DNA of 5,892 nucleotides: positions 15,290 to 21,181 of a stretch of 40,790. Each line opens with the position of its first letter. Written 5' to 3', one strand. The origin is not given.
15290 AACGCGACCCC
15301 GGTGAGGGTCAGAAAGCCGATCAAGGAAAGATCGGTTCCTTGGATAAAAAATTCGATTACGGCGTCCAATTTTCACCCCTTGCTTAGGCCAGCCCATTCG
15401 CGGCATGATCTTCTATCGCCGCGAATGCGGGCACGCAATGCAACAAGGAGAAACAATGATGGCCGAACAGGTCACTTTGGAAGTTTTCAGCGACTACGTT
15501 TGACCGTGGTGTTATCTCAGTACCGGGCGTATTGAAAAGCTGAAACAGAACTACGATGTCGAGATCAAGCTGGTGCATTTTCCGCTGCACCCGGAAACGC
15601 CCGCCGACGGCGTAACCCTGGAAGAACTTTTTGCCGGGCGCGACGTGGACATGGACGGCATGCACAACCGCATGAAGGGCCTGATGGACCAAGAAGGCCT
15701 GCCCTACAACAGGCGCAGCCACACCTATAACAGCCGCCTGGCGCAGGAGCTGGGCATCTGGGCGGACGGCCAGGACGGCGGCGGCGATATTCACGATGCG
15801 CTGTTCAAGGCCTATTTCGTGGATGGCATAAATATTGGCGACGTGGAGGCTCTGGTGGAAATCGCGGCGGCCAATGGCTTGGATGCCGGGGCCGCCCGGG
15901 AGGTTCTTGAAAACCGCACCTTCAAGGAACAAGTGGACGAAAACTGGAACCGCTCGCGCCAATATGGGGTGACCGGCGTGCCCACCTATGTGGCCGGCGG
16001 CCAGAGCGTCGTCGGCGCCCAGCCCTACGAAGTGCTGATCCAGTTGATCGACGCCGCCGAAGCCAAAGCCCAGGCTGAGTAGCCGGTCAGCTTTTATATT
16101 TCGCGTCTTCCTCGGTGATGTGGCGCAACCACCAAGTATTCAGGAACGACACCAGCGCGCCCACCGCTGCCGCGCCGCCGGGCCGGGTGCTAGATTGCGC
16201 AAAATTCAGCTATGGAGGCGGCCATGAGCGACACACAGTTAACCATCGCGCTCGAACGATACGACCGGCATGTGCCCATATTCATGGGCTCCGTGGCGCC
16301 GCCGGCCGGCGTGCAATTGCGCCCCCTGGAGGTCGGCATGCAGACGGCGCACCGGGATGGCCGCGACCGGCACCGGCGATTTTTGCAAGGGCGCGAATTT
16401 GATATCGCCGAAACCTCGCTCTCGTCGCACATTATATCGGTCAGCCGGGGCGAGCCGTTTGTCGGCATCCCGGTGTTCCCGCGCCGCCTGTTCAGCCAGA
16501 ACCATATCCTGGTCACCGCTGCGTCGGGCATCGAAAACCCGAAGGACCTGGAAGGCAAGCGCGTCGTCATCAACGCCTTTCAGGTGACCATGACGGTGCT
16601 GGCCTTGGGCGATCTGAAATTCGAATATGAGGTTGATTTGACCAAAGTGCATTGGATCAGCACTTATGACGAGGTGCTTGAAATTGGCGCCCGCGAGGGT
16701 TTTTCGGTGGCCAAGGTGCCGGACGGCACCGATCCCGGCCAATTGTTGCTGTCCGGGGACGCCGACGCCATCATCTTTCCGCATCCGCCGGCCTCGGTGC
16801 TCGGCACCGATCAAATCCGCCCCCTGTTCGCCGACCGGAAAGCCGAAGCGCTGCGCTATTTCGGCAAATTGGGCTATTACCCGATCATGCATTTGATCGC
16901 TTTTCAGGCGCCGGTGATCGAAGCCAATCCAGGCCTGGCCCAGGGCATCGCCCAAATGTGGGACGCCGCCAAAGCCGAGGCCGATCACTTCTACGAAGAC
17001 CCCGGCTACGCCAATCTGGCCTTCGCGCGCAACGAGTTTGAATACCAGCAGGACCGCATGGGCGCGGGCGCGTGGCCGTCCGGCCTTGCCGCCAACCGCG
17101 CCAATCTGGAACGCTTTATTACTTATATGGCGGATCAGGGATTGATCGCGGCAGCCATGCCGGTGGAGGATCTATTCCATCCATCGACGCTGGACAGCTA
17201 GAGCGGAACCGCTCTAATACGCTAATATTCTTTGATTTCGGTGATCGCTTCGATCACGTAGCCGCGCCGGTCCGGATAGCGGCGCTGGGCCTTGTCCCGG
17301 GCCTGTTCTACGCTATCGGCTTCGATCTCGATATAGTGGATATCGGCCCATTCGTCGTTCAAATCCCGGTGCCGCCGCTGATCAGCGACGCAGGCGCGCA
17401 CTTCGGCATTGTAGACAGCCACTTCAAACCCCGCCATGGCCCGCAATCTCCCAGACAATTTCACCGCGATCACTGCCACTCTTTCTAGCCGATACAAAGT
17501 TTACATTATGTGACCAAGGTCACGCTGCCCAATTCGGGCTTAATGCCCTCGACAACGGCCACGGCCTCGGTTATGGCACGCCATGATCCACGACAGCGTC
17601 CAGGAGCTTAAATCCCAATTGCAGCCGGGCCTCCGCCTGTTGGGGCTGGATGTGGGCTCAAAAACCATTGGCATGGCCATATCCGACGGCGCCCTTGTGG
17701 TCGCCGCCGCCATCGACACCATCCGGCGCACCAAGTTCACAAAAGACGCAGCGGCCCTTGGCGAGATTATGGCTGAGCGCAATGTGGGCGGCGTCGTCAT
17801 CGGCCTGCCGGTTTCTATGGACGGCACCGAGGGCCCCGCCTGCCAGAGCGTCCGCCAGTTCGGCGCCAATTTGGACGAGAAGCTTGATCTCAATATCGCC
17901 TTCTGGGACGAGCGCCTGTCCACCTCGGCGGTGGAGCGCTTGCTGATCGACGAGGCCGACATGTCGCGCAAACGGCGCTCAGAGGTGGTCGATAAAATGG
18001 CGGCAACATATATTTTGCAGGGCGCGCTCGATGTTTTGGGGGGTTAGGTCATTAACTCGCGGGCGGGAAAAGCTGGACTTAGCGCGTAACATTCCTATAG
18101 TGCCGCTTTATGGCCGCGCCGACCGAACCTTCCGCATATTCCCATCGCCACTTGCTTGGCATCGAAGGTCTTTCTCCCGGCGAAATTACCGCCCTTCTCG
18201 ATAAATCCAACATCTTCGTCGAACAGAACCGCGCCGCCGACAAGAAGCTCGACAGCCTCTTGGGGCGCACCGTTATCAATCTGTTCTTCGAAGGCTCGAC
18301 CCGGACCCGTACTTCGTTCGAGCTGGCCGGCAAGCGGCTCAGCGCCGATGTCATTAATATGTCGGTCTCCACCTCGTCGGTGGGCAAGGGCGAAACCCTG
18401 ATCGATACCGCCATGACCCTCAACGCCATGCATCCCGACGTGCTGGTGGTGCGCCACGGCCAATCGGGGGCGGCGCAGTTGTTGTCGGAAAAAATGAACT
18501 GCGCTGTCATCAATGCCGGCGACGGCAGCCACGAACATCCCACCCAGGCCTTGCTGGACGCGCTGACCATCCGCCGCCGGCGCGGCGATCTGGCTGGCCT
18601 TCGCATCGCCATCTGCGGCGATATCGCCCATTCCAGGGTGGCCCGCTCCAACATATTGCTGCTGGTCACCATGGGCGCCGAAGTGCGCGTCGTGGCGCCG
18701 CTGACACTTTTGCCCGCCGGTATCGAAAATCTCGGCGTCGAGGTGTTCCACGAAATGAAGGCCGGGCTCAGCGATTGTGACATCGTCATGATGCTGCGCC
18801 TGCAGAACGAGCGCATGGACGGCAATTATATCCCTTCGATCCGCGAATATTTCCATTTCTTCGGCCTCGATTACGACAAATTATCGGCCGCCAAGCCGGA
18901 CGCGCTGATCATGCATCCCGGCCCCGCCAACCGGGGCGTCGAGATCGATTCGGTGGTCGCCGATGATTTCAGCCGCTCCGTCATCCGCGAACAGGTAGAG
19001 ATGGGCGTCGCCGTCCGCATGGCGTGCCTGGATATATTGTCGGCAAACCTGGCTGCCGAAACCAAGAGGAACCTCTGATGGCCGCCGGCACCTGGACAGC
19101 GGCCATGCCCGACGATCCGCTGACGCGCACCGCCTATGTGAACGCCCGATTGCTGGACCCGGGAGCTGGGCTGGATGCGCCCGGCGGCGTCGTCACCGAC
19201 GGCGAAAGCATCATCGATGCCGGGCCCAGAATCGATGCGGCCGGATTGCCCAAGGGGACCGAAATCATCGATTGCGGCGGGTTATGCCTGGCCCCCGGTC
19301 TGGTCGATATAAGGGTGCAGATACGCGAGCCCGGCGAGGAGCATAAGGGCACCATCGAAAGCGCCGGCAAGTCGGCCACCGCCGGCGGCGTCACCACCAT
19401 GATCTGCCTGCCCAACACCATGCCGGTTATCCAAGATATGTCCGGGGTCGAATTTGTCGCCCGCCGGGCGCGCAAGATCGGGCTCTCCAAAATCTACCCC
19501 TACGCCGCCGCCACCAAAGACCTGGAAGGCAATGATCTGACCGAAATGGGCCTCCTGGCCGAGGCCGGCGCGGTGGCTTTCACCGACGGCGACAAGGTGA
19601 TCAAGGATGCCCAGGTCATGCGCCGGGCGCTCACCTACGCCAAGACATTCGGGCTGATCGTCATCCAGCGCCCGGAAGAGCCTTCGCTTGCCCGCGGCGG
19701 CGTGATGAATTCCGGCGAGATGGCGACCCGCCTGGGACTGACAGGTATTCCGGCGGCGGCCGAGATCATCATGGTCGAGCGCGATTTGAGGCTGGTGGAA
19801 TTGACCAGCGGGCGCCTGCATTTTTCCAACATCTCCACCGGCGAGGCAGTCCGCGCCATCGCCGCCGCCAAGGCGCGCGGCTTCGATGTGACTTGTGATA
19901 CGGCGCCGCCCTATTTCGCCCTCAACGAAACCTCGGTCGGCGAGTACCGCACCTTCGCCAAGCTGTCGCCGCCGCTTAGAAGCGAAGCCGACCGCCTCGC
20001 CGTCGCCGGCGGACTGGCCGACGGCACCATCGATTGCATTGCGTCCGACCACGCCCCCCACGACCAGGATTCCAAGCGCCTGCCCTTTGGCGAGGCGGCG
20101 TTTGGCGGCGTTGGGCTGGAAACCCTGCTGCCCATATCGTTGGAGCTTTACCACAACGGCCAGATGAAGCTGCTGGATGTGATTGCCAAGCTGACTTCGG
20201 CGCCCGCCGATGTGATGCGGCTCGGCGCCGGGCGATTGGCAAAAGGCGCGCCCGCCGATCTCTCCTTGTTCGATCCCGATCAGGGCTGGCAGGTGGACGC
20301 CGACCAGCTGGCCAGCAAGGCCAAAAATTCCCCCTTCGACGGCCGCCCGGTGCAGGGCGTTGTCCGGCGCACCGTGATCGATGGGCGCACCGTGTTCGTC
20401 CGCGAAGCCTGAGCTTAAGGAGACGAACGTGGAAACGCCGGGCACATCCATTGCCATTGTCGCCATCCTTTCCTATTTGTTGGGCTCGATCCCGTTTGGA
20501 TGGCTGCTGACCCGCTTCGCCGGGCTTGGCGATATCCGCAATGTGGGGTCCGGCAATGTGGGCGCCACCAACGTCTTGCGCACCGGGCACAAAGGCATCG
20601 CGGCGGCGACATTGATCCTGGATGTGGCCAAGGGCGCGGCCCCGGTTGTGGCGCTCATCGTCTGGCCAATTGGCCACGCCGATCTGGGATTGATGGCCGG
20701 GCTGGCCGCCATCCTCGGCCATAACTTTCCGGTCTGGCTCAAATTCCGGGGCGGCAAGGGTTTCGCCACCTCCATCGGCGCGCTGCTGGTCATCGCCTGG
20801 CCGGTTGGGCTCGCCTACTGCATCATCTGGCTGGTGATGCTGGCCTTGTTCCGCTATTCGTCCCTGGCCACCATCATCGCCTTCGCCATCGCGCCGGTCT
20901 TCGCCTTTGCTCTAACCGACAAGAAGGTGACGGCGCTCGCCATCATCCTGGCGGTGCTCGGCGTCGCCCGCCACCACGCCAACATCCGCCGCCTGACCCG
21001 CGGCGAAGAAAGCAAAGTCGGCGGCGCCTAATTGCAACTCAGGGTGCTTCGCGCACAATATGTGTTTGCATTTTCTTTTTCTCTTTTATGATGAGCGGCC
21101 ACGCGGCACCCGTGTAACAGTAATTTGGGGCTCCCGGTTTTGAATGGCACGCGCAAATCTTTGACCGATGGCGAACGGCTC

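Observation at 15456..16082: In-frame UGA on the first Cys of the CPWC motif of a DsbA/FrnE-like oxidoreductase: candidate selenoprotein truncated by ORF calling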

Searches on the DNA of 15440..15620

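Call 53: search_rna_families(source=window, start=15440, end=15620, threshold=evalue, max_evalue=10)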
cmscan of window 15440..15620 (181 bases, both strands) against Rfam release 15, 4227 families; matches with E-value up to 10: 0.
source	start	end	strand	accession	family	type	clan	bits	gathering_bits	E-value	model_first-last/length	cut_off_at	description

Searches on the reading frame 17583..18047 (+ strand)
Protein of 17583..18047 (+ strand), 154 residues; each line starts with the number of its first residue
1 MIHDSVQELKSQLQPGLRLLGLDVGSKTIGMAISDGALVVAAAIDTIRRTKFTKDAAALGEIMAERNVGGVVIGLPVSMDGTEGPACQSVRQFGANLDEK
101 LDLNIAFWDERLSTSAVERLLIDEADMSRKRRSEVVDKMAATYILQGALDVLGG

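Call 40: search_protein_families(library=pfam, proteins=[window:17583-18047:+], max_evalue=0.00001)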
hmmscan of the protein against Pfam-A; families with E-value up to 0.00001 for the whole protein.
window:17583-18047:+ (154 aa): 1 family
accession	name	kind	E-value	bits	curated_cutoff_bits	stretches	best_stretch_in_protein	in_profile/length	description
PF03652.20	RuvX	-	2.3e-41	141.7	29.2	1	18-150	2-133/134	Holliday junction resolvase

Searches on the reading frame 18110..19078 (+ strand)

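Call 40: search_protein_families(library=pfam, proteins=[window:18110-19078:+], max_evalue=0.00001)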
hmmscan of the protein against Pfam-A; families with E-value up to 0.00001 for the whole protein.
window:18110-19078:+ (322 aa): 2 families
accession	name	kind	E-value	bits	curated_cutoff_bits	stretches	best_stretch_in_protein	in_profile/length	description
PF02729.26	OTCace_N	-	9.7e-43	146.2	29.9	1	13-155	1-147/148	Aspartate/ornithine carbamoyltransferase, carbamoyl-P binding domain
PF00185.30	OTCace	-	8.3e-22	78.3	29.4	1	163-308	2-155/157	Aspartate/ornithine carbamoyltransferase, Asp/Orn binding domain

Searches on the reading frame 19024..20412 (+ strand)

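Call 40: search_protein_families(library=pfam, proteins=[window:19024-20412:+], max_evalue=0.00001)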
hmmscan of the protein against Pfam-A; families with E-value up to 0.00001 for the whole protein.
window:19024-20412:+ (462 aa): 2 families
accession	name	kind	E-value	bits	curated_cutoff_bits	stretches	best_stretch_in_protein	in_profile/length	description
PF01979.26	Amidohydro_1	-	4.8e-16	59.4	25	1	318-457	226-345/345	Amidohydrolase family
PF07969.17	Amidohydro_3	-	1.1e-09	38.8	29.7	1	378-458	404-472/472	Amidohydrolase family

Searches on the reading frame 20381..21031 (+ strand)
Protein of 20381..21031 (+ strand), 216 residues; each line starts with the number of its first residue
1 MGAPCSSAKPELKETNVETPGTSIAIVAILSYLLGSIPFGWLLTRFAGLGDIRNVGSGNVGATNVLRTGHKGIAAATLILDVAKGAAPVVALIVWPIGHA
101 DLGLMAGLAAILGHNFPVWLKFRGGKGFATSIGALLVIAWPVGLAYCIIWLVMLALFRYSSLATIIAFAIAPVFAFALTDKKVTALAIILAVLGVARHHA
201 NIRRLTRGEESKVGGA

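Call 41: search_protein_families(library=pfam, proteins=[window:20381-21031:+], max_evalue=0.00001)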
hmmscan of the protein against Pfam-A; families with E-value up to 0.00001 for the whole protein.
window:20381-21031:+ (216 aa): 1 family
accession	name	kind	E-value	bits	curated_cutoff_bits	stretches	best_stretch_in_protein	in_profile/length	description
PF02660.20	G3P_acyltransf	-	4.7e-51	173.6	24.1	1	30-205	1-164/164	Glycerol-3-phosphate acyltransferase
